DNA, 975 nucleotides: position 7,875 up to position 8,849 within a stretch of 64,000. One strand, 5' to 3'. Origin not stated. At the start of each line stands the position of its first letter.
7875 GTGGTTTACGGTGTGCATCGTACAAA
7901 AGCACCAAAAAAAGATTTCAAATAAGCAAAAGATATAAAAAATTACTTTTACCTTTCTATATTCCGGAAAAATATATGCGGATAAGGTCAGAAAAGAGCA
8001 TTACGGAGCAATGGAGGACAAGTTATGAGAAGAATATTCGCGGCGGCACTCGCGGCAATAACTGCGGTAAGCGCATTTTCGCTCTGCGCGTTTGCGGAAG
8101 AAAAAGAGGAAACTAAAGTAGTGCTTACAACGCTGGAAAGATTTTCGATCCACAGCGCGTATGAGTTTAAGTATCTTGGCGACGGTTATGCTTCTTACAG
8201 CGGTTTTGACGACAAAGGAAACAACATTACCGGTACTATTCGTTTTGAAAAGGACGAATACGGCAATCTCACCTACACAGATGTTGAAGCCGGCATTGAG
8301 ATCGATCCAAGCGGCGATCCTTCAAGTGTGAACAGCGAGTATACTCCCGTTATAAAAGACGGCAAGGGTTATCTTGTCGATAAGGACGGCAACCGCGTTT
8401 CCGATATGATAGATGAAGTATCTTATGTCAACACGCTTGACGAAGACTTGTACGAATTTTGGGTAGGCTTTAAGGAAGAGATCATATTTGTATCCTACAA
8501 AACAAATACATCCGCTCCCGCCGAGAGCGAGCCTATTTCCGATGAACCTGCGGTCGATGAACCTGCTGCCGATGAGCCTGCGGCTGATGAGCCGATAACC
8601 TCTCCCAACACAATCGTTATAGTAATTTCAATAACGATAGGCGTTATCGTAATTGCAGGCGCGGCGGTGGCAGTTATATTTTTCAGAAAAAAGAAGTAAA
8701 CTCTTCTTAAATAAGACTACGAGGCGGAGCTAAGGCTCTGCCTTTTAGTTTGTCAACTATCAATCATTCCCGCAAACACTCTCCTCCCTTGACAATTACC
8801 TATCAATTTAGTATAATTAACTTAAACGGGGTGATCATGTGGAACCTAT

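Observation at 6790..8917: About 260-bp direct repeats (anchor end, terminator, promoter, hydE 5' end) flanking a 1.6-kb cassette, creating a chimeric hydE' ORF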

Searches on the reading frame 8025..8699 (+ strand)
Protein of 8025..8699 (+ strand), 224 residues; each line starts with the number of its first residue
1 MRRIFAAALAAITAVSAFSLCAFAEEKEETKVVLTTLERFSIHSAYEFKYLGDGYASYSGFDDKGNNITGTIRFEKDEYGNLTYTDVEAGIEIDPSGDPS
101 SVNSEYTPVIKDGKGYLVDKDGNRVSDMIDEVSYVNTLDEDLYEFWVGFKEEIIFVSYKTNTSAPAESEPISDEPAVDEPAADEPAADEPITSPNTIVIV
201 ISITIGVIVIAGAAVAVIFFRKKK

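Call 5: search_protein_families(library=pfam, proteins=[window:8025-8699:+], max_evalue=0.01)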
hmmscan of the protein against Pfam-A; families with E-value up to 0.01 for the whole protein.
window:8025-8699:+ (224 aa): 0 families

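Call 7: search_protein_families(library=ncbifam, proteins=[window:8025-8699:+], max_evalue=0.01)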
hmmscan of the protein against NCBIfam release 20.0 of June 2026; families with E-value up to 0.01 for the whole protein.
window:8025-8699:+ (224 aa): 0 families

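Call 14: find_encoding_contigs(protein=window:8025-8699:+, flank=10000, max_places=10)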
Protein window:8025-8699:+ (224 aa): 2 contigs read that carry it; 2 places shown.
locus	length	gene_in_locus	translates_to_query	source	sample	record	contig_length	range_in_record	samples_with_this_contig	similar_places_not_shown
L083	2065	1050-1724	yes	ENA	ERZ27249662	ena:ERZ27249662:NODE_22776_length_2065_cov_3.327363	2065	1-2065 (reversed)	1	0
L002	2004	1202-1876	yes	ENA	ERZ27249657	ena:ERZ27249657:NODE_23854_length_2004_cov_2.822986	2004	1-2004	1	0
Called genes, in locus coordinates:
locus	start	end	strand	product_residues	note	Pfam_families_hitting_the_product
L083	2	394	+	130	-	?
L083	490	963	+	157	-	-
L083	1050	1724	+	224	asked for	-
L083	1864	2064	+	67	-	?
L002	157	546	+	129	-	-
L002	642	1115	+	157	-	-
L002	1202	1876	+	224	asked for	-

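Call 37: list_cluster_members(proteins=[P0001, P0002, P0121, P0122, window:8025-8699:+, window:7465-7938:+])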
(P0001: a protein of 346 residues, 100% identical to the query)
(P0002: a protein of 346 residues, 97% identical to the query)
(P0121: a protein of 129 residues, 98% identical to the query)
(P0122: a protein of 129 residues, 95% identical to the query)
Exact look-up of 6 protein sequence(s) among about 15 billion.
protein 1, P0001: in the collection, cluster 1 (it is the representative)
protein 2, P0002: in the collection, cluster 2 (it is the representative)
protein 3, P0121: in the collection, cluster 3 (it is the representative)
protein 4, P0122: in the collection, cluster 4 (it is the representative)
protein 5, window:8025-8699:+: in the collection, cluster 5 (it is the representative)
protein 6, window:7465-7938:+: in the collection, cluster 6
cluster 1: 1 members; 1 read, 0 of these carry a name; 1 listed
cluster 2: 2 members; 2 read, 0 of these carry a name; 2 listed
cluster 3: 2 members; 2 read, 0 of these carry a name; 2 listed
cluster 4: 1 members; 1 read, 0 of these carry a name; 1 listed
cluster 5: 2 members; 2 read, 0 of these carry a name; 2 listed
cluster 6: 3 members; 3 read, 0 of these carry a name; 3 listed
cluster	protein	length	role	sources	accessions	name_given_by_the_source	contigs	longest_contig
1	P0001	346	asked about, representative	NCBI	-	-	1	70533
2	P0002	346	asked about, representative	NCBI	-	-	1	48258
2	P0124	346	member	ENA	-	-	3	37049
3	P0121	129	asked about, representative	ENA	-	-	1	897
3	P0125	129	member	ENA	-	-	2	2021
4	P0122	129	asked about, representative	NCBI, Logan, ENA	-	-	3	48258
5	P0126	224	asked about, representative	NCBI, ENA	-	-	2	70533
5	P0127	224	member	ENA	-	-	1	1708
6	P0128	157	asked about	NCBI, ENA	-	-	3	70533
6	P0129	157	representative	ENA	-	-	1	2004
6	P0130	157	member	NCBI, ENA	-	-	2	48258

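Call 45: search_protein_families(library=phrogs, proteins=[window:8025-8699:+], max_evalue=0.01)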
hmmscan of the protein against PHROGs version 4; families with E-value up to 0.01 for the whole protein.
window:8025-8699:+ (224 aa): 0 families

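Call 51: find_homologous_proteins(query=window:8025-8699:+, max_evalue=0.001)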
Query window:8025-8699:+ (224 aa): 7 proteins with E <= 0.001 among 2213 candidates.
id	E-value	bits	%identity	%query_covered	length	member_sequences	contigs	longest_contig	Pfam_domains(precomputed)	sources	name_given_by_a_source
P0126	6.9e-140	482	100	100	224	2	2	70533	-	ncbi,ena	-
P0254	8.6e-118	410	93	80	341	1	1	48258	-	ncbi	-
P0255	6.7e-60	221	55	86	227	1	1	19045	-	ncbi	-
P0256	7.5e-56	207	60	72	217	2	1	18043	-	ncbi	-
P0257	9.5e-56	207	54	87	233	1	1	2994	-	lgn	-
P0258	3.8e-54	202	58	76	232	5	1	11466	-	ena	-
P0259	4.7e-54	201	50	91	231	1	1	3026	-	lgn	-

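Call 53: find_encoding_contigs(protein=P0255, flank=8000, max_places=4)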
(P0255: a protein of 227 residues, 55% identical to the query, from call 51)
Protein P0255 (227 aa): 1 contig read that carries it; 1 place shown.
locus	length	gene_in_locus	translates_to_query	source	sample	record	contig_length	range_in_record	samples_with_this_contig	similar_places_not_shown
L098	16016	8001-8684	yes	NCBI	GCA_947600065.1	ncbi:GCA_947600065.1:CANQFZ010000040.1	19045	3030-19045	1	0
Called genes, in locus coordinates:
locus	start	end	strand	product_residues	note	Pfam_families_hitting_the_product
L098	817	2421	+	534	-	PF12072:RNase_Y_N, PF00013:KH_1 (weak), PF08668:HDOD (faint), PF01966:HD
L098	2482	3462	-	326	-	-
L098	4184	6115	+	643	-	PF02824:TGS (weak), PF07973:tRNA_SAD, PF00587:tRNA-synt_2b, PF03129:HGTP_anticodon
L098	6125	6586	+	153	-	PF07179:SseB (weak)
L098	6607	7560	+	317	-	PF13641:Glyco_tranf_2_3, PF00535:Glycos_transf_2, PF10111:Glyco_tranf_2_2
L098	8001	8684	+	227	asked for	-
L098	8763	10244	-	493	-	-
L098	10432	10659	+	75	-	PF12844:HTH_19, PF13560:HTH_31, PF01381:HTH_3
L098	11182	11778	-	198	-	PF13189:Cytidylate_kin2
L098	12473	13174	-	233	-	PF04607:RelA_SpoT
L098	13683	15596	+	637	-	PF00672:HAMP (weak), PF08447:PAS_3, PF00990:GGDEF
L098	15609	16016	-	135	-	?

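Call 54: find_encoding_contigs(protein=P0256, flank=8000, max_places=4)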
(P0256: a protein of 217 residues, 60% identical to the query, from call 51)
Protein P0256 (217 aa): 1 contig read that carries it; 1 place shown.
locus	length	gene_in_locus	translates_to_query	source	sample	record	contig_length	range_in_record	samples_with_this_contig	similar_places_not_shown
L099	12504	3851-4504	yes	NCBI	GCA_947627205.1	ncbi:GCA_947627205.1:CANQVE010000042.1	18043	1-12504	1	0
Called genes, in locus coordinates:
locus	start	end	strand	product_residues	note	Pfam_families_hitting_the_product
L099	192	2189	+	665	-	PF02824:TGS (weak), PF07973:tRNA_SAD, PF00587:tRNA-synt_2b, PF03129:HGTP_anticodon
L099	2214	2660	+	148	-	PF07179:SseB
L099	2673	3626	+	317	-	PF13641:Glyco_tranf_2_3, PF00535:Glycos_transf_2, PF10111:Glyco_tranf_2_2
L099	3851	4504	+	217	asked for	-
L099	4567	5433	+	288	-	-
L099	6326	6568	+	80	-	PF12844:HTH_19, PF13560:HTH_31, PF01381:HTH_3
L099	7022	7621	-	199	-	PF13189:Cytidylate_kin2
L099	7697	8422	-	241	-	PF04607:RelA_SpoT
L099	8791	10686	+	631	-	PF00672:HAMP (weak), PF08447:PAS_3, PF00990:GGDEF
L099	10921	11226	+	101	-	PF00829:Ribosomal_L21p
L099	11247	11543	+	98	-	PF04327:Peptidase_Prp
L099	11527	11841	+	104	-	PF01016:Ribosomal_L27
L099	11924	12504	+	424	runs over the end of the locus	PF01018:GTP1_OBG, PF01926:MMR_HSR1, PF02421:FeoB_N, PF09269:DUF1967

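Call 56: predict_structure(protein=window:8025-8699:+)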
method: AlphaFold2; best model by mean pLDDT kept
length: 224 residues; sequences in the alignment: 1
mean_pLDDT: 50.2   pTM: 0.29
mean pLDDT of the five models: 50.2, 48.1, 44.1, 44.1, 36.1
residues with pLDDT >= 90: 0; 70-90: 23; 50-70: 82; < 50: 119
segments of 3 or more residues with pLDDT < 50: 17-46, 76-85, 87-111, 128-171
pLDDT, mean of each block of 10 residues (from residue 1): 51 51 37 33 48 59 57 52 42 37 42 52 55 37 36 35 37 59 58 63 80 82 60
secondary structure, 60 per line:
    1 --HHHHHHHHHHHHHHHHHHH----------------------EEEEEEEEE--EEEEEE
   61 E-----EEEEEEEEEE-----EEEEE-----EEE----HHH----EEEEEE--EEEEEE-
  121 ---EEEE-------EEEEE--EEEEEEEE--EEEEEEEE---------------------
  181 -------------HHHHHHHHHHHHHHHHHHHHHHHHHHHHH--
elements in order: H3-21 E44-52 E55-61 E67-76 E82-86 E92-94 E106-111 E114-119 E124-127 E135-139 E142-149 E152-159 H194-222

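Call 72: search_protein_families(library=padloc, proteins=[window:8025-8699:+], max_evalue=0.01)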
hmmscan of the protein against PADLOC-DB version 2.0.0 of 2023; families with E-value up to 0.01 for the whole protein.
window:8025-8699:+ (224 aa): 0 families
